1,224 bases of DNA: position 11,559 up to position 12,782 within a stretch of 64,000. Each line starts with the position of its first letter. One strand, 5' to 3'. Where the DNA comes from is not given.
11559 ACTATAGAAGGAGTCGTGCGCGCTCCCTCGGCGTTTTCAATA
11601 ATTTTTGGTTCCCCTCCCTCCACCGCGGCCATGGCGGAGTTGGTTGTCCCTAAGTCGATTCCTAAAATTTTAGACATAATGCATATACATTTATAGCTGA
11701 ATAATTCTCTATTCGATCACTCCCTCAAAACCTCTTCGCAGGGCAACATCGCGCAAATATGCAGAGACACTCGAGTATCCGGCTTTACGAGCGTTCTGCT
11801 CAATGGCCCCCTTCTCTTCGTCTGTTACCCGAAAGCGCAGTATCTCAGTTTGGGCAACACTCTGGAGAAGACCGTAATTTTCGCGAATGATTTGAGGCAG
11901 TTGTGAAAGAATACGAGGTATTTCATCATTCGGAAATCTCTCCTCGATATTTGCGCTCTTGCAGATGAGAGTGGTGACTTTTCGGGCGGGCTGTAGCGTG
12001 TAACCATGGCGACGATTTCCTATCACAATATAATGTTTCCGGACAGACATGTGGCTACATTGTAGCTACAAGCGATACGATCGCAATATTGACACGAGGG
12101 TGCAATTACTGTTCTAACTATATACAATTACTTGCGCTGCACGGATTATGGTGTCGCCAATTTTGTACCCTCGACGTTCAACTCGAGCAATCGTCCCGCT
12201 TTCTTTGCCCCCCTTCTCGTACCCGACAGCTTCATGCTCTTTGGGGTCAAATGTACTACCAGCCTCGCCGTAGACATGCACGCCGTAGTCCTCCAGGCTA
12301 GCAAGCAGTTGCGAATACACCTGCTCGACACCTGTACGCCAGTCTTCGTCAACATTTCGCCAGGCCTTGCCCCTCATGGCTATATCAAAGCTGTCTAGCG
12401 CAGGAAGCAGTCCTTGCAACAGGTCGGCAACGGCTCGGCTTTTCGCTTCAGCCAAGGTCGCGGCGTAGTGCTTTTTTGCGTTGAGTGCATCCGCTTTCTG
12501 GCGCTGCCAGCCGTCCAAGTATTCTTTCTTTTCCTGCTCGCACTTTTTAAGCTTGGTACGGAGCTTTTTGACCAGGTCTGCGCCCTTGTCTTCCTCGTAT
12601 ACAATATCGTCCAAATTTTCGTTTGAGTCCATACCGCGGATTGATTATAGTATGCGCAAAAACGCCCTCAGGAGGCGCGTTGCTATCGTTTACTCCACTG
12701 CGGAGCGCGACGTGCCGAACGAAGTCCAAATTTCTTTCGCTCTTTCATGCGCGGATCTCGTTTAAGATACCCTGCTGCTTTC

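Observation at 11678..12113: Ribbon-helix-helix gene with its own palindromic promoter/operator inserted between grpE and dnaK; no HrcA/CIRCE visible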

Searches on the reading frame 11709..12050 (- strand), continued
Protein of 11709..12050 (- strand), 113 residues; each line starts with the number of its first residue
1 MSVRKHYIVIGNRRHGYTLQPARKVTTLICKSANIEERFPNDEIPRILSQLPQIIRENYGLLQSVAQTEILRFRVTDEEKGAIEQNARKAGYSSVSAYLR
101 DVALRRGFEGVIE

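Call 52: find_encoding_contigs(protein=P0257, flank=4000, max_places=1)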
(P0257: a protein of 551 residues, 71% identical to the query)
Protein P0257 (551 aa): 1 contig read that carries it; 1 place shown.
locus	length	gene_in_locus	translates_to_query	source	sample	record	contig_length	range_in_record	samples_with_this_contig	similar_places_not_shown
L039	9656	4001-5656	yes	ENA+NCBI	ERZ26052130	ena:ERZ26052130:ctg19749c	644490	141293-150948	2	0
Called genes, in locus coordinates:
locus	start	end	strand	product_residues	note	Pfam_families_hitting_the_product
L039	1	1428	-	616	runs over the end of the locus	PF00753:Lactamase_B, PF23023:Anti-Pycsar_Apyc1 (faint), PF12706:Lactamase_B_2, PF22505:RNase_J_b_CASP, PF17770:RNase_J_C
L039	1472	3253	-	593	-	PF00496:SBP_bac_5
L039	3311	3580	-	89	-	PF03840:SecG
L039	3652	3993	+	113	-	PF00166:Cpn10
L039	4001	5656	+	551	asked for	PF00118:Cpn60_TCP1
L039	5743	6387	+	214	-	PF01386:Ribosomal_L25p, PF14693:Ribosomal_TL5_C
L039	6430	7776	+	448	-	PF13406:SLT_2 (faint)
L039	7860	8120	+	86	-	PF01197:Ribosomal_L31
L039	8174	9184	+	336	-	PF03462:PCRF, PF00472:RF-1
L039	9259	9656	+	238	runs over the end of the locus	PF00318:Ribosomal_S2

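Call 53: find_encoding_contigs(protein=P0261, flank=4000, max_places=1)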
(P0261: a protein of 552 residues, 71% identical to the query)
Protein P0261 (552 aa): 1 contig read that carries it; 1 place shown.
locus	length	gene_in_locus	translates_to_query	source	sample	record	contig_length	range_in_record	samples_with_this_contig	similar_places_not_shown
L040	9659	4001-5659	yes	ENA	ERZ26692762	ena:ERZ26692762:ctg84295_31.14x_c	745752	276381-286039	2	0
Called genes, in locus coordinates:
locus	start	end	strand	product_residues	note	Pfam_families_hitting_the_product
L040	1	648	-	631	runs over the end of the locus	PF00753:Lactamase_B, PF23023:Anti-Pycsar_Apyc1 (faint), PF12706:Lactamase_B_2, PF22505:RNase_J_b_CASP, PF17770:RNase_J_C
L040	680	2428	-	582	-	PF00496:SBP_bac_5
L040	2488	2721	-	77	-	PF03840:SecG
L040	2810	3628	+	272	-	PF14243:R2K_3, PF02786:CPSase_L_D2 (faint), PF08443:RimK (weak), PF07478:Dala_Dala_lig_C, PF18299:R2K_2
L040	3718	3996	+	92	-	PF00166:Cpn10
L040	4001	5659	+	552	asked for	PF00118:Cpn60_TCP1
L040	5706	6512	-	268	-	PF13387:Lnb_N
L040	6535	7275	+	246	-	PF01471:PG_binding_1 (faint)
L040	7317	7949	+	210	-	PF01386:Ribosomal_L25p, PF14693:Ribosomal_TL5_C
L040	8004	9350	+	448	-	PF13406:SLT_2 (weak)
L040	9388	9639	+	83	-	PF01197:Ribosomal_L31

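Call 62: search_protein_families(library=pfam, proteins=[L026:5759-6004:+, L029:5771-6004:+, L031:526-780:+, L002:3985-4305:-], max_evalue=1)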
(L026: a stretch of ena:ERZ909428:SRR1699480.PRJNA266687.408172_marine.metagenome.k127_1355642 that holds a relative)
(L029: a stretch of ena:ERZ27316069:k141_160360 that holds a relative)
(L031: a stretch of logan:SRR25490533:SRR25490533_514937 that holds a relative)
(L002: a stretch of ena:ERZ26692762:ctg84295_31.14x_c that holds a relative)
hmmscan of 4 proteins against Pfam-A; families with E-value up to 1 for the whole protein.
L026:5759-6004:+ (81 aa): 0 families

L029:5771-6004:+ (77 aa): 1 family
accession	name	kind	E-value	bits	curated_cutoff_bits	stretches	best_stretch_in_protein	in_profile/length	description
PF07927.17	HicA_toxin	-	5.9e-08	33.1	27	1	21-72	2-55/58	HicA toxin of bacterial toxin-antitoxin,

L031:526-780:+ (84 aa): 1 family
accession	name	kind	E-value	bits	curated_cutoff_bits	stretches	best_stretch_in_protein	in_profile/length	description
PF07927.17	HicA_toxin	-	9.1e-09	35.7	27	1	22-60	3-42/58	HicA toxin of bacterial toxin-antitoxin,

L002:3985-4305:- (106 aa): 1 family
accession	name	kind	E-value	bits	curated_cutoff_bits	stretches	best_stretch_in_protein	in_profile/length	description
PF06170.17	DUF983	-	0.27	12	22.6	1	8-73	7-72/85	Protein of unknown function (DUF983)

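Call 71: search_protein_families(library=phrogs, proteins=[P0001, P0193, P0195, P0207], max_evalue=0.01)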
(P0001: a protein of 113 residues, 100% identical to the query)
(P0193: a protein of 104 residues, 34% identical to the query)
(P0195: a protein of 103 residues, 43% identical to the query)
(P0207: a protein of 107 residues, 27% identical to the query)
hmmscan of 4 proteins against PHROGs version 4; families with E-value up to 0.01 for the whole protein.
P0001 (113 aa): 1 family
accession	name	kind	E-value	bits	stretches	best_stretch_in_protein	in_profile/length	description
phrog_13890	-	unknown function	0.0037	18.2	1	73-101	22-49/73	-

P0193 (104 aa): 1 family
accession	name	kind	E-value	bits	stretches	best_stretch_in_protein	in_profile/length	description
phrog_13890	-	unknown function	0.00037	21.4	1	60-102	10-51/73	-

P0195 (103 aa): 0 families

P0207 (107 aa): 2 families
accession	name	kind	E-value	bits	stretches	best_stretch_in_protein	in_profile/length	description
phrog_10531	-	unknown function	0.00057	21.3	1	68-103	4-38/89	-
phrog_26865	-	unknown function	0.0011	20.4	1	70-106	3-39/113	-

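Call 77: fold_search(model_id=the predicted structure, library=viral)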
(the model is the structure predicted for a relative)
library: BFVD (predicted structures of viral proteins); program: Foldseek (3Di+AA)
matches with E <= 10: 809; with E <= 0.001: 1
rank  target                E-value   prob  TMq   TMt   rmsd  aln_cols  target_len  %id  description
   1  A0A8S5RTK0            9.0e-07  1.00  0.42  0.43  15.9       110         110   23  NikA [Caudovirales sp. gcode 4]
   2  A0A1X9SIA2            8.7e-02  0.85  0.41  0.39  14.0       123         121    8  (no name in the UniProt tables at hand)
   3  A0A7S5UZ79            1.0e-01  0.82  0.31  0.47   8.2        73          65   12  (no name in the UniProt tables at hand)
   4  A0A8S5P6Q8            1.1e-01  0.51  0.24  0.10  10.7        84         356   12  Mono-ADP-ribosyltransferase C3 [Herelleviridae sp. cttEB8]
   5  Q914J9                1.3e-01  0.99  0.40  0.62   2.8        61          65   16  Uncharacterized protein 31 [Sulfolobus islandicus filamentous virus (isolate Iceland/Hveragerdi)]
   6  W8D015                1.4e-01  0.57  0.30  0.09  10.8        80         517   11  Uncharacterized protein [Erwinia phage PhiEaH1]
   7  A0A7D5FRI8            1.4e-01  0.44  0.27  0.31  18.7        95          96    9  (no name in the UniProt tables at hand)
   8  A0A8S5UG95            2.1e-01  0.35  0.29  0.26  19.9       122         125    8  Uncharacterized protein [Myoviridae sp. ctshb19]
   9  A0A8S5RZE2            2.1e-01  0.25  0.25  0.21  25.2       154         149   12  Uncharacterized protein [Myoviridae sp. ctNQV2]
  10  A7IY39                2.1e-01  0.23  0.25  0.29  16.8       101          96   14  Uncharacterized protein b864R [Paramecium bursaria Chlorella virus NY2A]
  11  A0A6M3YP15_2          2.2e-01  0.11  0.19  0.04  15.5       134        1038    5  SF3 helicase domain-containing protein [Riboviria sp.]
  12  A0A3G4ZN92            2.3e-01  0.82  0.31  0.18  10.8        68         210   12  Uncharacterized protein [Terrestrivirus sp.]
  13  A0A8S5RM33            2.3e-01  0.77  0.29  0.53   4.7        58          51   21  Uncharacterized protein [virus sp. ctReX5]
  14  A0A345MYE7            2.3e-01  0.38  0.27  0.25  10.8        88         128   11  (no name in the UniProt tables at hand)
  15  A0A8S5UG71            2.3e-01  0.30  0.24  0.25  14.9        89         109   13  Uncharacterized protein [Myoviridae sp. ctshb19]
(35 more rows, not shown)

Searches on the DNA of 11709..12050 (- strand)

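Call 47: search_rna_families(sources=[L013, L014, L003], threshold=evalue, max_evalue=1)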
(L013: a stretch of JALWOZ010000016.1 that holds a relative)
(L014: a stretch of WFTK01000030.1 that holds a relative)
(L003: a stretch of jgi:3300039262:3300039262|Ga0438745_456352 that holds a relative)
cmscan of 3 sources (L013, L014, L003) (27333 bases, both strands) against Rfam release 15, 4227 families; matches with E-value up to 1: 15.
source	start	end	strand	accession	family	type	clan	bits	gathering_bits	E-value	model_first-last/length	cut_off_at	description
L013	8685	8758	+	RF00005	tRNA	Gene; tRNA;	CL00001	70.2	29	1.2e-13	1-71/71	no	tRNA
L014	2819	2892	+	RF00005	tRNA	Gene; tRNA;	CL00001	70.2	29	1.2e-13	1-71/71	no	tRNA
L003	7533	7606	-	RF00005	tRNA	Gene; tRNA;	CL00001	70.2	29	1.2e-13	1-71/71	no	tRNA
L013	9224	9296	+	RF00005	tRNA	Gene; tRNA;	CL00001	68.6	29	3.3e-13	1-71/71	no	tRNA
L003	7933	8005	+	RF00005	tRNA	Gene; tRNA;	CL00001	68.6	29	3.3e-13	1-71/71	no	tRNA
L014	3084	3156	+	RF00005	tRNA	Gene; tRNA;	CL00001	68.5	29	3.5e-13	1-71/71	no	tRNA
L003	7415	7488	+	RF00005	tRNA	Gene; tRNA;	CL00001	66.2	29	1.5e-12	1-71/71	no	tRNA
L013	9098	9170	+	RF00005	tRNA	Gene; tRNA;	CL00001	65.5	29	2.3e-12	1-71/71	no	tRNA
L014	3008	3080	+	RF00005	tRNA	Gene; tRNA;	CL00001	65.5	29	2.3e-12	1-71/71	no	tRNA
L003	7833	7905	+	RF00005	tRNA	Gene; tRNA;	CL00001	65.5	29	2.3e-12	1-71/71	no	tRNA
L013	8557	8630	+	RF00005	tRNA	Gene; tRNA;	CL00001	62.3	29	1.8e-11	1-71/71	no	tRNA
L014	2695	2768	+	RF00005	tRNA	Gene; tRNA;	CL00001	62.3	29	1.8e-11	1-71/71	no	tRNA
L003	7459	7562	-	RF04070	MIR6440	Gene; miRNA;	-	29.4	95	0.076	1-108/108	no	MIR6440 microRNA precursor family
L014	2890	2946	+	RF03765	mir-2059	Gene; miRNA;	-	25.6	90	0.45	1-68/68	no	mir-2059 microRNA precursor family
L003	1953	1991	+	RF01119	sR32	Gene; snRNA; snoRNA; CD-box;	-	18.7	40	0.52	1-57/57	no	Small nucleolar RNA sR32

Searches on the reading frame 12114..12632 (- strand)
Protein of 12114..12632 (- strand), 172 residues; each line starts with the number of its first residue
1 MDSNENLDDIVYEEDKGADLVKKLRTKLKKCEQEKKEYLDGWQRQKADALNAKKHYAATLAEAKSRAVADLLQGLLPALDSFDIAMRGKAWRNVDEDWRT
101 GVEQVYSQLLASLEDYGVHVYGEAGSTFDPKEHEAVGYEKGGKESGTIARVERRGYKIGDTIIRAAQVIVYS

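Call 3: search_protein_families(library=pfam, proteins=[window:12114-12632:-], max_evalue=1)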
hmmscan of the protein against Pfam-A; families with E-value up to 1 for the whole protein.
window:12114-12632:- (172 aa): 3 families
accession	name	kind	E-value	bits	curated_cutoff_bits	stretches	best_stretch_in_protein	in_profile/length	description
PF01025.24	GrpE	-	1.9e-35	122.4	25.8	1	15-170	7-163/165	GrpE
PF08788.16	NHR2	-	0.11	12.8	27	1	26-51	40-65/67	NHR2 domain like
PF07743.18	HSCB_C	-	0.14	13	22.1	1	1-57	10-66/74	HSCB C-terminal oligomerisation domain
